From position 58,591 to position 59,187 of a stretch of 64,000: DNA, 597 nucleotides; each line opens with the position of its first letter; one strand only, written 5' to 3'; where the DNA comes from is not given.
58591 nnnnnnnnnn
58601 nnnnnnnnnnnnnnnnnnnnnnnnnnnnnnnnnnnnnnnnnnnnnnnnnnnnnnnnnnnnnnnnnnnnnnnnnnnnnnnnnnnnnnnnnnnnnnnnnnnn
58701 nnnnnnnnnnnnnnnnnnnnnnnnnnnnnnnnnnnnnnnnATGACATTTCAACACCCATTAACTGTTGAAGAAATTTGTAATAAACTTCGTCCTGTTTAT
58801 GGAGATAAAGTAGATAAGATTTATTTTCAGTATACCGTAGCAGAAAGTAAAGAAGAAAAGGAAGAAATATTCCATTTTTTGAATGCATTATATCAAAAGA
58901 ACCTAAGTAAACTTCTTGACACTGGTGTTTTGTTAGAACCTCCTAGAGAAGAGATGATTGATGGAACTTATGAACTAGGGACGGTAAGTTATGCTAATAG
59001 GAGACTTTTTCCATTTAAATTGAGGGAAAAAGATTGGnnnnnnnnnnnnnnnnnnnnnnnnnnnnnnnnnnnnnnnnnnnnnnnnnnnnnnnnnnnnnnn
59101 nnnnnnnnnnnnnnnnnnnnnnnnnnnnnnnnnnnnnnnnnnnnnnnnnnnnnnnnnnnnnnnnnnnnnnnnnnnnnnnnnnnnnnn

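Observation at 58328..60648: Coiled-coil protein translationally coupled to a HerA/DUF87-type ATPase with C-terminal winged helix, directly upstream of the GC island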

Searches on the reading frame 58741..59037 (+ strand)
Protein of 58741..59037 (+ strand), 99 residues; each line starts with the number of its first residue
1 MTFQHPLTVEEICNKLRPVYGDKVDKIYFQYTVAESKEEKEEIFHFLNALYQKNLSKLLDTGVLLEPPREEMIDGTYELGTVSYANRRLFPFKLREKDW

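Call 68: search_protein_families(library=pfam, proteins=[window:58741-59037:+], max_evalue=10)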
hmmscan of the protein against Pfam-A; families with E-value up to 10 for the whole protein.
seq(99 aa): 0 families
